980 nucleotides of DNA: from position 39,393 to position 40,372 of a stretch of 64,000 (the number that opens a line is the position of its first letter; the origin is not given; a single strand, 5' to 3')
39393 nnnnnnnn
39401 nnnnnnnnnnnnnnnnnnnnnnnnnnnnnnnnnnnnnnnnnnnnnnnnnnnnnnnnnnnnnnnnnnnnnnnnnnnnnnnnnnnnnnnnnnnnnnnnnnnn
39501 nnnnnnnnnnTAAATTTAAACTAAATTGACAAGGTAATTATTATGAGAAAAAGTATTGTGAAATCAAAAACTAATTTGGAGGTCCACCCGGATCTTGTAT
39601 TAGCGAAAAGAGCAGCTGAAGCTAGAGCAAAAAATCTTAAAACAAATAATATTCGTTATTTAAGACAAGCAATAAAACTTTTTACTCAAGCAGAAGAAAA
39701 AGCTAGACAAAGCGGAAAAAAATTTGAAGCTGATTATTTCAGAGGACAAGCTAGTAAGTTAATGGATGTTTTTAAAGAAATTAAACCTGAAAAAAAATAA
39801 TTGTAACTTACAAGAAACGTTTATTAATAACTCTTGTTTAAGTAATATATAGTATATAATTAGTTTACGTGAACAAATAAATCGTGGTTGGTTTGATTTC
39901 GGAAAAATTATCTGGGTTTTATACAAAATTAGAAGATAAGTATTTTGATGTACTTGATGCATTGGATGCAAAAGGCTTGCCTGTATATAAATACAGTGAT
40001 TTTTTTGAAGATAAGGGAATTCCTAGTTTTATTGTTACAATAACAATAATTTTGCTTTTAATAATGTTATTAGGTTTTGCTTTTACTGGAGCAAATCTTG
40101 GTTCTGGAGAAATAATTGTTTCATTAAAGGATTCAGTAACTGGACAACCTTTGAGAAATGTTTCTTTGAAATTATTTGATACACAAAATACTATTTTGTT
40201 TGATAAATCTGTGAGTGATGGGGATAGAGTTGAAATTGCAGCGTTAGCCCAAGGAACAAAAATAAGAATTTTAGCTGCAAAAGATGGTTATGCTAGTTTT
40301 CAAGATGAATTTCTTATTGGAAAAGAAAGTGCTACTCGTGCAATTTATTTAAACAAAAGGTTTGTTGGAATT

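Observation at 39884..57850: Conserved about 45-aa cytoplasmic N-terminal motif shared by giants 2, 3 and 4: a private targeting signal?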

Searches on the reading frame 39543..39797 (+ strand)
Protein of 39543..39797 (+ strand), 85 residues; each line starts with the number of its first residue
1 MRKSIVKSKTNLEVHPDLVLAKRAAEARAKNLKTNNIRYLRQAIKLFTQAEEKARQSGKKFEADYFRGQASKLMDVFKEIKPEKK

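Call 76: search_protein_families(library=pfam, proteins=[window:39543-39797:+], max_evalue=5)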
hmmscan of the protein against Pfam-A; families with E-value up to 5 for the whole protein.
window:39543-39797:+ (85 aa): 1 family
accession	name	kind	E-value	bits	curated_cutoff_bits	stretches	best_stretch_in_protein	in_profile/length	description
PF25566.1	RIMB1_N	-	0.003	17.8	28.5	1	19-81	55-116/129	RIMB1-like, N-terminal domain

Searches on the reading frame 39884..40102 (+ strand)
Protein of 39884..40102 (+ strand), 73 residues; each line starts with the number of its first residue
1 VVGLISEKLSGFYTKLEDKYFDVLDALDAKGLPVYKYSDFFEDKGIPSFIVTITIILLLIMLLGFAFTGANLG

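Call 20: find_homologous_proteins(query=A1, max_evalue=10)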
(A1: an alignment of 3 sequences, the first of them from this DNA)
Query A1 (3 sequences) (73 aa, profile of the alignment): 5 proteins with E <= 10 among 139 candidates.
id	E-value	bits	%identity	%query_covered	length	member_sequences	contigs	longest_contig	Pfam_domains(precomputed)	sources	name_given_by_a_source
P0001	8.1e-23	98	37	59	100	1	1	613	-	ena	-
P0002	1.4e-19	88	85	63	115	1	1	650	-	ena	-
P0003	5.7e-16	76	37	70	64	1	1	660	-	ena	-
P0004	2.8e-14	71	51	78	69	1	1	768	-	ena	-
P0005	9.9e-9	53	28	55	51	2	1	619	-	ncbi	-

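Call 29: find_related_loci(query=A2, collection=genome_contigs, flank=10000)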
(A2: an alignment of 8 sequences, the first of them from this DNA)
Query A2 (70 aa) in genome_contigs; peptide patterns used: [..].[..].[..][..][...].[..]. (x = any residue, [..] = any of these).
160 stretches matched a pattern; 54 encode a relative of the query (tblastn E <= 1e-3); 53 distinct loci.
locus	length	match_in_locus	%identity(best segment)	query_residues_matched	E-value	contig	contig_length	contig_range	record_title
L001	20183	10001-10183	77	1-61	2e-28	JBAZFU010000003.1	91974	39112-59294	MAG: archaeon isolate SO_2017_LW3_27 NODE_457_length_91974_cov_1.503936_LW162_2017, whole genome shotgun sequence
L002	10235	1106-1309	66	3-70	5e-27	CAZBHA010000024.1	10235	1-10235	MAG TPA_asm: uncultured archaeon isolate SRP192927_co6_212 genome assembly, contig: NODE_16819_length_10235_cov_3.477701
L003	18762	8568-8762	65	3-67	2e-24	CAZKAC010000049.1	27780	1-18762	MAG TPA_asm: uncultured archaeon isolate SRP067234_co1_269 genome assembly, contig: k99_387323, whole genome shotgun seq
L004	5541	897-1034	87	1-46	4e-24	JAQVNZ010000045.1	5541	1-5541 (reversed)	MAG: Candidatus ainarchaeum sp. isolate STF1_169 NODE_57496_length_5541_cov_3.778352_Sandtown_F1, whole genome shotgun s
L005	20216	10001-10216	71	1-70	5e-24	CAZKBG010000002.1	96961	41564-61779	MAG TPA_asm: uncultured archaeon isolate binchicken_co115_172 genome assembly, contig: NODE_418_length_96961_cov_25.4461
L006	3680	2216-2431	69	1-70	6e-24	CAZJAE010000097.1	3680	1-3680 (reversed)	MAG TPA_asm: uncultured archaeon isolate binchicken_co115_24 genome assembly, contig: NODE_34545_length_3680_cov_4.73489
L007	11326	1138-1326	67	1-64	7e-23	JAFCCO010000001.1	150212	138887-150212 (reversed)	MAG: Candidatus Iainarchaeum archaeon isolate AB_3033_Bin_60 AB_3033_Bin_60_scaffold_31, whole genome shotgun sequence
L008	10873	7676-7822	78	1-49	1e-22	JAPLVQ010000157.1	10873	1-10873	MAG: Candidatus Iainarchaeum archaeon isolate LacPavin_0419_WC90_MAG_36_6 LacPavin_0419_WC90_scaffold_120087, whole geno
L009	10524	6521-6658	78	3-48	8e-22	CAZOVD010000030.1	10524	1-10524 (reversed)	MAG TPA_asm: uncultured archaeon isolate SRP193661_co2_56 genome assembly, contig: NODE_5081_length_10524_cov_7.123603,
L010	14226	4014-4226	65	1-69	4e-21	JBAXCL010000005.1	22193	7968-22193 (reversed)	MAG: archaeon isolate ELA192 MAG192_5, whole genome shotgun sequence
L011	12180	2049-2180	65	1-46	4e-15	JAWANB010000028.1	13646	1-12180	MAG: Candidatus Iainarchaeum archaeon isolate SRBZ-2_201901_bins_138 SRBZ-2_201901_bins_138_scaffold_28, whole genome sh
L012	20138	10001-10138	59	1-46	2e-14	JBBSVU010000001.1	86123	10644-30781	MAG: archaeon isolate H52-bin046_1 H52_bin046_1_000000000001, whole genome shotgun sequence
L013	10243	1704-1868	47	8-62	3e-14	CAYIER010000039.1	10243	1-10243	MAG TPA_asm: uncultured archaeon isolate ERP119705_co19_171 genome assembly, contig: NODE_7033_length_10243_cov_7.842756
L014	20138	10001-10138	61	3-48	3e-14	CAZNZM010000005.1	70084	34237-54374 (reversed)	MAG TPA_asm: uncultured archaeon isolate binchicken_co107_421 genome assembly, contig: NODE_966_length_70084_cov_7.57731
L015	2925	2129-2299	53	1-59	5e-14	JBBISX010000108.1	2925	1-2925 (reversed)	MAG: Candidatus Iainarchaeum archaeon isolate PFS170222_bin_383 NODE_29573_length_2925_cov_3.779443, whole genome shotgu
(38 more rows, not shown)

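Call 36: search_protein_representatives(alignment_id=A2)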
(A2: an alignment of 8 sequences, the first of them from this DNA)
Query: 8 sequences, 71 profile positions. Proteins with E-value up to 0.001 (for the whole library): 1018; up to 1e-10: 457; up to 1e-30: 0. The best 150 are listed.
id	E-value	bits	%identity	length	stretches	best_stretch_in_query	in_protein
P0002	3.6e-26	107.0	-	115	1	1-70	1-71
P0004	2.0e-25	104.7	-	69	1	1-65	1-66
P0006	1.1e-22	95.9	-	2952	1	1-69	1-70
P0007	1.2e-22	95.8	-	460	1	1-67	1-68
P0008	1.2e-21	92.6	-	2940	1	1-69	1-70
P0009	1.4e-21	92.4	-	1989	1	1-66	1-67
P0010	2.8e-21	91.4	-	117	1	1-69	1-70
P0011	3.1e-21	91.3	-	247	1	2-64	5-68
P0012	4.4e-21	90.8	-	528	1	1-66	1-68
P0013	6.2e-21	90.3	-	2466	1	1-65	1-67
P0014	6.4e-21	90.2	-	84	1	1-66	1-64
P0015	7.4e-21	90.0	-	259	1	1-67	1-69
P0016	8.8e-21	89.8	-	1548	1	1-62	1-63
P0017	9.7e-21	89.7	-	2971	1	2-66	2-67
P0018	1.3e-20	89.3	-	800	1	1-67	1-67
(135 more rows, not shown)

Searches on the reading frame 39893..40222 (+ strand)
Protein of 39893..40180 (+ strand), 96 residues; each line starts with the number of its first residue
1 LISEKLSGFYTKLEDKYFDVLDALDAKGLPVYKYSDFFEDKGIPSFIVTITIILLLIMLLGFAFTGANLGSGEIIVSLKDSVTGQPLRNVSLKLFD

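Call 27: search_protein_families(library=ncbifam, proteins=[window:39893-40180:+], max_evalue=0.1)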
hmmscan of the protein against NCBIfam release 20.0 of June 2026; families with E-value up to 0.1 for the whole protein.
seq(96 aa): 1 family
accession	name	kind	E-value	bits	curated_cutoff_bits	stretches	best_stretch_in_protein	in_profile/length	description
NF045890.1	conj_pls20_p028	equivalog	0.016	14.1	150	1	20-68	35-83/377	pLS20_p028 family conjugation system transmembrane protein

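Call 89: predict_structure(alignment_id=A6)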
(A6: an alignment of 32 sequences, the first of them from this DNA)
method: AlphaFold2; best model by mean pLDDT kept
length: 110 residues; sequences in the alignment: 32
mean_pLDDT: 89.6   pTM: 0.53
mean pLDDT of the five models: 89.6, 86.3, 85.3, 84.1, 83.5
residues with pLDDT >= 90: 73; 70-90: 33; 50-70: 4; < 50: 0
segments of 3 or more residues with pLDDT < 50: none
pLDDT, mean of each block of 10 residues (from residue 1): 92 93 93 91 93 95 80 84 91 92 82
secondary structure, 60 per line:
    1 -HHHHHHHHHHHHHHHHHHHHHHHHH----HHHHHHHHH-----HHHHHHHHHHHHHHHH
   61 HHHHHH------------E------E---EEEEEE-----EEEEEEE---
elements in order: H2-26 H31-39 H45-66 E90-95 E101-107
